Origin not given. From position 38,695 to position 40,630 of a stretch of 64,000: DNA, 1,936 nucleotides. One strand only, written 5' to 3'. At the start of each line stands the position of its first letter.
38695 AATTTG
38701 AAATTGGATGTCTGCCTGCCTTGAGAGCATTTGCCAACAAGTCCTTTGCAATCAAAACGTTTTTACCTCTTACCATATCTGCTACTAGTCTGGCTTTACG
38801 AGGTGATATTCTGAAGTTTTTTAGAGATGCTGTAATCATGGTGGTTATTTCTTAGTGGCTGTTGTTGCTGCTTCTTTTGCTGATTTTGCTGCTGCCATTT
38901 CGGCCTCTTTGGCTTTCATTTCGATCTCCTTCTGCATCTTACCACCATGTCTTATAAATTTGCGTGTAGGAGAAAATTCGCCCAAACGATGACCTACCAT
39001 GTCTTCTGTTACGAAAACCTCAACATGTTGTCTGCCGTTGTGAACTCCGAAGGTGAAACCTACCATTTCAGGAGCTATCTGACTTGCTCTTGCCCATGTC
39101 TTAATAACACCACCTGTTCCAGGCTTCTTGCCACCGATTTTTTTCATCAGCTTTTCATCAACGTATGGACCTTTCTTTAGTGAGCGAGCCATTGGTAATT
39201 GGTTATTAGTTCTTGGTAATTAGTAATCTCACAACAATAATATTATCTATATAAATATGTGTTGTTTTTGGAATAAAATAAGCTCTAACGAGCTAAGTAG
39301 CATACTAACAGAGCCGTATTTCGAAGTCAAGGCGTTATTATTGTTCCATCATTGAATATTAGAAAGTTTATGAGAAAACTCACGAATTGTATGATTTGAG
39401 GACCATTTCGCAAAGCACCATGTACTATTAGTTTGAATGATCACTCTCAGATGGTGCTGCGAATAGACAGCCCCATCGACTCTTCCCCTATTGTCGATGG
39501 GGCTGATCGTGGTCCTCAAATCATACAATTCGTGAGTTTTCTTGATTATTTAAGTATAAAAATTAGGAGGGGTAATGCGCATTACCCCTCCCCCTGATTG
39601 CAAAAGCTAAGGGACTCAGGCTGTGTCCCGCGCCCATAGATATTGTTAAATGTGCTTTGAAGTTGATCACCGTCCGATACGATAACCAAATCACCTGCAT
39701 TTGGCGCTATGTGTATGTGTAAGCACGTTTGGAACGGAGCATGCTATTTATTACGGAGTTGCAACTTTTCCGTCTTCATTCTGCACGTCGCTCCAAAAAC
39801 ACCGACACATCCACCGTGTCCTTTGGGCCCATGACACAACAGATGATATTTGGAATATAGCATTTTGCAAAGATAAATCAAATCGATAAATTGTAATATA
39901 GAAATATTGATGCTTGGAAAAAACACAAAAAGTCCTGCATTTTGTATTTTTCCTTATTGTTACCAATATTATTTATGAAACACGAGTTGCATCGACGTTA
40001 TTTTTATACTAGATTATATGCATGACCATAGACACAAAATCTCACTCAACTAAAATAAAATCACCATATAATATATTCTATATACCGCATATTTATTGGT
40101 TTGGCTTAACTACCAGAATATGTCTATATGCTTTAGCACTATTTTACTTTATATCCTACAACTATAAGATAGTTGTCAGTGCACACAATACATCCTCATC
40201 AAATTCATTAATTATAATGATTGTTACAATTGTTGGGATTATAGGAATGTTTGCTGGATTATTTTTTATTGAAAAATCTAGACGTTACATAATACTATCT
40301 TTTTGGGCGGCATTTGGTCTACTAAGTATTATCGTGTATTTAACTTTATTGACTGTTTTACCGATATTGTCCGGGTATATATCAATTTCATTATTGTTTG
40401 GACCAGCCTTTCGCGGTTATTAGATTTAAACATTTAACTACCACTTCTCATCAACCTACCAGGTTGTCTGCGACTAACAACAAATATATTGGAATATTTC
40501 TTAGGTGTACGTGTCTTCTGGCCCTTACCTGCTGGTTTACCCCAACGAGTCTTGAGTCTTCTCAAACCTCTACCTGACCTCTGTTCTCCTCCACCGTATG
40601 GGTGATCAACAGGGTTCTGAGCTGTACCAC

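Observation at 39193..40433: Hairpin-rich noncoding insertion separating rpsS (S19) from rplB (L2)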

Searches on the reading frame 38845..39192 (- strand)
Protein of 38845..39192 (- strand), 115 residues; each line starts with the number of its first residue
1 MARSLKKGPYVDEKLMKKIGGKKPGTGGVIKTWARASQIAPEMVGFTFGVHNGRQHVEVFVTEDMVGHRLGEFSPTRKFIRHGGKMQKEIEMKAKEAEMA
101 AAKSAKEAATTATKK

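Call 13: find_encoding_contigs(protein=window:38845-39192:-, flank=10000, max_places=10)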
Protein window:38845-39192:- (115 aa): 23 contigs read that carry it; 10 places shown.
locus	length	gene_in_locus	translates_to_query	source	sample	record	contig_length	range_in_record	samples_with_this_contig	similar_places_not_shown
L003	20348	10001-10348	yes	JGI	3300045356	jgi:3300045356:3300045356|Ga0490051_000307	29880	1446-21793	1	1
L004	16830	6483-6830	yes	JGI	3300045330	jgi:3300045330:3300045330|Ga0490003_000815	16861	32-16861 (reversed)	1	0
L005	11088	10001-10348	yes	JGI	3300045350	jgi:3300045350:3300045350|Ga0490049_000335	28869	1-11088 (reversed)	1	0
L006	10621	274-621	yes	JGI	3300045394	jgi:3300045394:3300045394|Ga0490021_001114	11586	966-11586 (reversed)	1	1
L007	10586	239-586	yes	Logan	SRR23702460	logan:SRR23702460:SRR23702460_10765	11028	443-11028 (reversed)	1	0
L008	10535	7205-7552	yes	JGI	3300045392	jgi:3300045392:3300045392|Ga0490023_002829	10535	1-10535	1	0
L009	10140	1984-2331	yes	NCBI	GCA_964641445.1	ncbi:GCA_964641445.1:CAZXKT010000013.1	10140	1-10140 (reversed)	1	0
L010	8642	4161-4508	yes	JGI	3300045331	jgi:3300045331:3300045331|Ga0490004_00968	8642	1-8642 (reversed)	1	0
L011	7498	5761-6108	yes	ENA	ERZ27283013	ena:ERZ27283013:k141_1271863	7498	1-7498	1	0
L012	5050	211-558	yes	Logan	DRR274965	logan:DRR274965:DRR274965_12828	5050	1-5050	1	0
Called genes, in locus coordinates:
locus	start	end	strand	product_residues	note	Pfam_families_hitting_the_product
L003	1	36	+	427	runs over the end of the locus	PF00202:Aminotran_3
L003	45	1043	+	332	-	PF01408:GFO_IDH_MocA, PF02894:GFO_IDH_MocA_C, PF22725:GFO_IDH_MocA_C3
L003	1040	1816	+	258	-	PF02348:CTP_transf_3, PF12804:NTP_transf_3 (weak)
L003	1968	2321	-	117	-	-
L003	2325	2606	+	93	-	PF03143:GTP_EFTU_D3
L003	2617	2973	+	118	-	PF00338:Ribosomal_S10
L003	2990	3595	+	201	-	PF00297:Ribosomal_L3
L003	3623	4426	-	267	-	PF07182:DUF1402 (faint)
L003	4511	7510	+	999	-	-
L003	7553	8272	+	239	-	PF00573:Ribosomal_L4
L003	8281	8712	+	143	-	PF00276:Ribosomal_L23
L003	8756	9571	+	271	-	PF00181:Ribosomal_L2_N, PF03947:Ribosomal_L2_C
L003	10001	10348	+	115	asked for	PF00203:Ribosomal_S19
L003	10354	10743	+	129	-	PF00237:Ribosomal_L22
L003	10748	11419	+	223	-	PF07650:KH_2, PF00189:Ribosomal_S3_C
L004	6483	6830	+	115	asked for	PF00203:Ribosomal_S19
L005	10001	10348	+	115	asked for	PF00203:Ribosomal_S19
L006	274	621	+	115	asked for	PF00203:Ribosomal_S19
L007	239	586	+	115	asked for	PF00203:Ribosomal_S19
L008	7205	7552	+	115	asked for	PF00203:Ribosomal_S19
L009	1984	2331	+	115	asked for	PF00203:Ribosomal_S19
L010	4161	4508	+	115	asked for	PF00203:Ribosomal_S19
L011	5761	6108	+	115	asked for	PF00203:Ribosomal_S19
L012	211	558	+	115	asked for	PF00203:Ribosomal_S19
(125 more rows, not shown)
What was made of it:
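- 38845..39192 (-): rpsS (S19) coding sequence, 115 aa. Identical protein with PF00203 in 23+ public contigs (call 13).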

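Call 25: find_related_loci(query=window:38845-39192:-, collection=genome_contigs, flank=6000)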
Query window:38845-39192:- (115 aa) in genome_contigs; peptide patterns used: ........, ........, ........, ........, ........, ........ (x = any residue, [..] = any of these).
600 stretches matched a pattern (row limit reached: there are more); 529 encode a relative of the query (tblastn E <= 1e-3); the best 80 are kept; 80 distinct loci.
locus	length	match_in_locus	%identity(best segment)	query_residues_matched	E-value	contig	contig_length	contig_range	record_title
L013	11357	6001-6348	83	1-115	2e-62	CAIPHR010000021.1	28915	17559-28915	uncultured bacterium isolate MJ-2014_bin-1666 genome assembly, contig: bin-1666:21/95, whole genome shotgun sequence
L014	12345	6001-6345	81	1-115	1e-61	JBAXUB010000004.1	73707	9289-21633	MAG: Candidatus Taylorbacteria bacterium isolate ELA650 MAG650_4, whole genome shotgun sequence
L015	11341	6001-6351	80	1-115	3e-60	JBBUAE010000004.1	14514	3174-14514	MAG: Patescibacteria group bacterium isolate H51-bin152_1 H51_bin152_1_000000000004, whole genome shotgun sequence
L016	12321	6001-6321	79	1-107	2e-57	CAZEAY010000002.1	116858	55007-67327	MAG TPA_asm: uncultured Candidatus Saccharibacteria bacterium isolate SRP292972_co1_3 genome assembly, contig: NODE_173_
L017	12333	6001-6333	79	1-111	1e-57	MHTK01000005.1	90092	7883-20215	MAG: Candidatus Vogelbacteria bacterium RIFOXYD1_FULL_46_19 rifoxyd1_full_scaffold_178, whole genome shotgun sequence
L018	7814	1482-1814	79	1-111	3e-57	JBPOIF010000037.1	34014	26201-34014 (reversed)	MAG: Candidatus Nomurabacteria bacterium isolate MAG_725 c_000000444810, whole genome shotgun sequence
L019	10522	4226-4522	87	1-99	3e-57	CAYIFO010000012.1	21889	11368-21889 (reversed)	MAG TPA_asm: uncultured Candidatus Saccharibacteria bacterium isolate ERP119705_co18_164 genome assembly, contig: NODE_2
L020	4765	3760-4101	78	1-115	9e-57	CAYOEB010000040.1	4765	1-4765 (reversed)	MAG TPA_asm: uncultured Candidatus Saccharibacteria bacterium isolate SRP135725_co1_76 genome assembly, contig: NODE_289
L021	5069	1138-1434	83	1-99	9e-57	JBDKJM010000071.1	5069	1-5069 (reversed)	MAG: Candidatus Parcubacteria bacterium isolate guil_2019_sw_WHONDRS-S19S_0049_B_bin.22 scaffold_812896, whole genome sh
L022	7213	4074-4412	80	1-115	7e-57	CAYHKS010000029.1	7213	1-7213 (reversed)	MAG TPA_asm: uncultured Candidatus Saccharibacteria bacterium isolate ERP119705_co13_489 genome assembly, contig: NODE_1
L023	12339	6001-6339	77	1-113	1e-56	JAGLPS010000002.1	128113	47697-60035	MAG: Candidatus Paceibacterota bacterium isolate RS_8_2 ROV157_8.bin.2.fa_2, whole genome shotgun sequence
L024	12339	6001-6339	77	1-113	1e-56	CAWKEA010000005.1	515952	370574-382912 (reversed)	MAG: uncultured bacterium isolate MFD01223.bin.1.27 genome assembly, contig: contig_17561, whole genome shotgun sequence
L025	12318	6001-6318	81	1-106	4e-56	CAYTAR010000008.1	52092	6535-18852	MAG TPA_asm: uncultured Candidatus Saccharibacteria bacterium isolate SRP319275_co5_193 genome assembly, contig: NODE_20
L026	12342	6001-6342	78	1-114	8e-56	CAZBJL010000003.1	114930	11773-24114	MAG TPA_asm: uncultured Candidatus Saccharibacteria bacterium isolate SRP278252_co2_184 genome assembly, contig: NODE_22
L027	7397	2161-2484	77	1-108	1e-55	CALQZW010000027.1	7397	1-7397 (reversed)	MAG: Candidatus Nomurabacteria bacterium isolate MiH-14oct19-129 genome assembly, contig: MiH-14oct19-C22145, whole geno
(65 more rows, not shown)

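Call 34: find_related_loci(query=window:38845-39192:-, collection=metagenome_contigs, flank=3000)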
Query window:38845-39192:- (115 aa) in metagenome_contigs; peptide patterns used: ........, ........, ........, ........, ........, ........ (x = any residue, [..] = any of these).
600 stretches matched a pattern (row limit reached: there are more); 504 encode a relative of the query (tblastn E <= 1e-3); the best 80 are kept; 80 distinct loci.
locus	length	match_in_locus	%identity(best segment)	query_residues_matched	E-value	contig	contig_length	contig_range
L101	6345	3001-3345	82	1-115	9e-63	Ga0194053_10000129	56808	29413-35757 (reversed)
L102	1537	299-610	84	1-104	3e-60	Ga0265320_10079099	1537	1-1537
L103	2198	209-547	79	1-113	1e-58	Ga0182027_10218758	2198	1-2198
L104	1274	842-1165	81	1-108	1e-60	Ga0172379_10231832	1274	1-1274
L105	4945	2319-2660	81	1-114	5e-58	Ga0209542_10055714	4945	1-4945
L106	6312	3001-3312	83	1-104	2e-57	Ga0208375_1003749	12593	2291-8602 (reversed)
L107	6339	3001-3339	78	1-115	9e-57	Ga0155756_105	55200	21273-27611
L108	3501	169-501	79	1-111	1e-56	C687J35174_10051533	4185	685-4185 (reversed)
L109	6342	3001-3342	75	1-114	5e-56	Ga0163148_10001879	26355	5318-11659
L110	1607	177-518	77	1-114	6e-58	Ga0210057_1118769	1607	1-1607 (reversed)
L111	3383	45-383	78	1-115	6e-56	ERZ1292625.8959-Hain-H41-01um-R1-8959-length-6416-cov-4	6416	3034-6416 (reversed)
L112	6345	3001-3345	73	1-115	6e-56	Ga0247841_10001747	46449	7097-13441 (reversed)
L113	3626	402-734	77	1-111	2e-55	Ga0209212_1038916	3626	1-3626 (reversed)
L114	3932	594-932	76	1-115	2e-55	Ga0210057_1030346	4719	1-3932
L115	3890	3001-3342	74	1-114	2e-55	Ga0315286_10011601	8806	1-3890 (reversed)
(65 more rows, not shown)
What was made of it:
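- Tried and rejected: Protein-guided scans of genome_contigs and metagenome_contigs with S19 (calls 25, 34).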

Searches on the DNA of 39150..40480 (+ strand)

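Call 6: search_rna_families(source=window, start=39150, end=40480, threshold=evalue, max_evalue=10, show_alignments=3)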
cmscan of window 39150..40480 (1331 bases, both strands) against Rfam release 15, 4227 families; matches with E-value up to 10: 3.
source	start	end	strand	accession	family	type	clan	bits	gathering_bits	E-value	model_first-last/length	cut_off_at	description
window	39967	40049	+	RF00317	snoZ163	Gene; snRNA; snoRNA; CD-box;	-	14.7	39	7.8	1-90/90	no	Small nucleolar RNA Z163/Z177 family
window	39915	39963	-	RF01419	IsrR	Gene; antisense;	-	13.7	52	5.2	136-187/187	no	Antisense RNA which regulates isiA expression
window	39907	39930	-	RF02763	IsrM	Gene; sRNA;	-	10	376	5.2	65-88/329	no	IsrM sRNA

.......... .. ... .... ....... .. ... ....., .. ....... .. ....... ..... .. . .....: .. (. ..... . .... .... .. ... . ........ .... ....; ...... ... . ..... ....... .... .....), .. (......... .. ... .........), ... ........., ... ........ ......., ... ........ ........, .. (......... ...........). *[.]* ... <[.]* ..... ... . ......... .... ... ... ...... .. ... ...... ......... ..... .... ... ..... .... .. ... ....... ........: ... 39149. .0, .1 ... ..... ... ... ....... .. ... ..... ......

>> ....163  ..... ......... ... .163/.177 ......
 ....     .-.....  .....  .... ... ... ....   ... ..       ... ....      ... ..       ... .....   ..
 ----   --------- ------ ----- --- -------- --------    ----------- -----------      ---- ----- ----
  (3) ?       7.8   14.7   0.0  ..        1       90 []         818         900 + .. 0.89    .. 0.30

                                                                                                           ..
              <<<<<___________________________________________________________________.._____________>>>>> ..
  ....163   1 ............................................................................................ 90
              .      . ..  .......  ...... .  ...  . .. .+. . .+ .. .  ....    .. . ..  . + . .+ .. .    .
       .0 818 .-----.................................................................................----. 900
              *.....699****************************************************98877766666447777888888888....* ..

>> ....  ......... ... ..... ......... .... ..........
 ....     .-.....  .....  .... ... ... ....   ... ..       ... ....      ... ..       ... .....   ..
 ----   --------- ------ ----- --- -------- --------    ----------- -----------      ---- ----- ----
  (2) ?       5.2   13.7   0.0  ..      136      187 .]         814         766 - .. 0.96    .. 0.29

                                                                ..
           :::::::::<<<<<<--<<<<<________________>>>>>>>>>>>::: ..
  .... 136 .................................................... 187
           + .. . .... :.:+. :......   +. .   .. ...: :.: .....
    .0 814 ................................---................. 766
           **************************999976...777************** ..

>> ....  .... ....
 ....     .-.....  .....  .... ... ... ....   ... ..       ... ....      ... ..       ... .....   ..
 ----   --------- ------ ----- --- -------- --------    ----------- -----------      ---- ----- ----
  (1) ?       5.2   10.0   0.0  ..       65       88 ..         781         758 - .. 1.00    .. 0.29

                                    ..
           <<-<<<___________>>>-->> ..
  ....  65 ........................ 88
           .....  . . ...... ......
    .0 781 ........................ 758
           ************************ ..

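Call 74: search_rna_families(source=window, start=39340, end=39870, threshold=evalue, max_evalue=10, show_alignments=2)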
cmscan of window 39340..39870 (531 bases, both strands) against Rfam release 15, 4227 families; matches with E-value up to 10: 3.
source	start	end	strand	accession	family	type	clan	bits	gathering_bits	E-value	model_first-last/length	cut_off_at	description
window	39468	39505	+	RF03751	mir-7445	Gene; miRNA;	-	16.4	79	7.6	10-49/60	no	mir-7445 microRNA precursor family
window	39468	39505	-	RF03751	mir-7445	Gene; miRNA;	-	16.2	79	8.3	10-49/60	no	mir-7445 microRNA precursor family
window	39351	39554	+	RF02574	Ricks_sRNA10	Gene; sRNA;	-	11.1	97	8.4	1-352/352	no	Rickettsia sRNA 10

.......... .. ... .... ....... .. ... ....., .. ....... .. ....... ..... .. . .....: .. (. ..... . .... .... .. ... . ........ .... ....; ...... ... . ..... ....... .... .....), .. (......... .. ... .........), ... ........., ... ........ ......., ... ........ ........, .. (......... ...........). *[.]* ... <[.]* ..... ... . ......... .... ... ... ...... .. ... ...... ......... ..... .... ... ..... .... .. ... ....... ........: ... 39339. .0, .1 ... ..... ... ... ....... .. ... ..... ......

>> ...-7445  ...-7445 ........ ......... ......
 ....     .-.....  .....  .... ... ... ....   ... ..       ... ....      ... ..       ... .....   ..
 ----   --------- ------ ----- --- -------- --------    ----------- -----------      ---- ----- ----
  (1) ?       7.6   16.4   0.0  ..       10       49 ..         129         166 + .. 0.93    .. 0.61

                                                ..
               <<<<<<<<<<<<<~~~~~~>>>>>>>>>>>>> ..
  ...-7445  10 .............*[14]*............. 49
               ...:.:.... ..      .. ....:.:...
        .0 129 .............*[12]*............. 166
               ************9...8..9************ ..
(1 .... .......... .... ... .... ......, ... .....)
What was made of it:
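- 39555..39847 (-): Candidate ~290-nt structured small RNA (the 'GC-enriched stretch'). It includes the gggac-N9-gtccc hairpin and an early hairpin plus T-run at 39795-39820. No Rfam hit (calls 6, 74).
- On Any Rfam RNA family (including r-protein leaders, 6S, SRP, RNase P, ribozymes): Nothing better than E = 5 in 39150-40480 (calls 6, 74).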

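Call 95: search_dna_similar(query=window:39373-39542:+, collection=phages, mode=distant, max_evalue=0.01, max_rows=10)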
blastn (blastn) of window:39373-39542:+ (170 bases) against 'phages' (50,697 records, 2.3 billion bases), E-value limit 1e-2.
No match.

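Call 96: search_dna_similar(query=window:39373-39542:+, collection=plasmids, mode=distant, max_evalue=0.01, max_rows=10)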
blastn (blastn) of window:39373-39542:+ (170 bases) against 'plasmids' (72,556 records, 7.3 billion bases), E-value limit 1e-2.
No match.

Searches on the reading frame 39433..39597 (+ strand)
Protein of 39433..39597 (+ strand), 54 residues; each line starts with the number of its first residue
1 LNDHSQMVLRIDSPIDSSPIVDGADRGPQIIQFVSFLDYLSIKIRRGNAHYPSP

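Call 89: find_homologous_proteins(query=window:39433-39597:+, max_evalue=0.01)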
Query window:39433-39597:+ (54 aa): 2 proteins with E <= 0.01 among 2 candidates.
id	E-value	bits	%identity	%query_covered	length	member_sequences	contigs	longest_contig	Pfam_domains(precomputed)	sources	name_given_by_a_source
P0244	4.6e-8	50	93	54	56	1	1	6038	-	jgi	jgi:hypothetical protein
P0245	4.7e-7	47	75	67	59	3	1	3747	-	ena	-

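Call 90: find_encoding_contigs(protein=P0244, flank=3000, max_places=6)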
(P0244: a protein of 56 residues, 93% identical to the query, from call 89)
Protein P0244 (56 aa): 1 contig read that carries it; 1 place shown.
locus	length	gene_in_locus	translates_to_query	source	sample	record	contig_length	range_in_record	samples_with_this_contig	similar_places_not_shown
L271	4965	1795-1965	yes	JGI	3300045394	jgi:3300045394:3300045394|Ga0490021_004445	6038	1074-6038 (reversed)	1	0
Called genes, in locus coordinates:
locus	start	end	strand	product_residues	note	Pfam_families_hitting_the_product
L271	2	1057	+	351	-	?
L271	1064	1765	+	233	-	PF00300:His_Phos_1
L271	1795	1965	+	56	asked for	-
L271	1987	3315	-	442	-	PF03952:Enolase_N, PF00113:Enolase_C, PF07476:MAAL_C (weak)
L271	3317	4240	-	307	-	PF07690:MFS_1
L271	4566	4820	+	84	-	PF01197:Ribosomal_L31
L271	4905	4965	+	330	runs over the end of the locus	PF03462:PCRF, PF00472:RF-1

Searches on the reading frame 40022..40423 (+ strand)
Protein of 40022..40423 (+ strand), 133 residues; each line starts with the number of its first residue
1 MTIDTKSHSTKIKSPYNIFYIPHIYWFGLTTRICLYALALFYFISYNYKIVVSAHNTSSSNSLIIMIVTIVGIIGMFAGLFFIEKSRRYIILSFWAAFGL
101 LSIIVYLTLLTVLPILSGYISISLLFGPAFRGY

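Call 12: find_encoding_contigs(protein=window:40022-40423:+, flank=10000, max_places=10)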
Protein window:40022-40423:+ (133 aa): 2 contigs read that carry it; 2 places shown.
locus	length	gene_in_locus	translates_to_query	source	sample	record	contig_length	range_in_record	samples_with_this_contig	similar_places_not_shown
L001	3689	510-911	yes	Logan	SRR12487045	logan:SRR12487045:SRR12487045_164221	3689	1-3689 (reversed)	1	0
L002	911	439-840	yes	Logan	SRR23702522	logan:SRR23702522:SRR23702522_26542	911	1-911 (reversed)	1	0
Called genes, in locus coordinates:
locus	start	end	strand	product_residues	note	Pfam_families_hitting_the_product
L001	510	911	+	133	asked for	-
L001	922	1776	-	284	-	PF00181:Ribosomal_L2_N, PF03947:Ribosomal_L2_C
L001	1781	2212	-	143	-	PF00276:Ribosomal_L23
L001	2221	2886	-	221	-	PF00573:Ribosomal_L4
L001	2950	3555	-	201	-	PF00297:Ribosomal_L3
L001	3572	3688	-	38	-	?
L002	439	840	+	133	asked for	-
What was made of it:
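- Checked: The 133-aa ORF at 40022-40423 (+) exists and is called as a gene in two public contigs (call 12).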

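Call 19: search_protein_families(library=pfam, proteins=[window:40022-40423:+], max_evalue=0.01)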
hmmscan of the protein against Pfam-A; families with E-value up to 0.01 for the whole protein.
window:40022-40423:+ (133 aa): 0 families
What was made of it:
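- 40022..40423 (+): Strain-specific orphan ORF, 133 aa, hydrophobic. No Pfam family (call 19).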

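Call 80: search_protein_representatives(protein=window:40022-40423:+)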
Query: 133 residues. Proteins with E-value up to 0.001 (for the whole library): 3; up to 1e-10: 1; up to 1e-30: 1. The best 3 are listed.
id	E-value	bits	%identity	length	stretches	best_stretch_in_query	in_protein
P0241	1.4e-31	125.7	100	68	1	66-133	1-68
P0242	3.3e-06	43.6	34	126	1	20-119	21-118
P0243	6.4e-05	39.4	33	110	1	19-108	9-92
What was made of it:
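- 40022..40423 (+): Only two weak homologues among 1.84 billion representatives, E = 3e-6 and 6e-5 (call 80).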
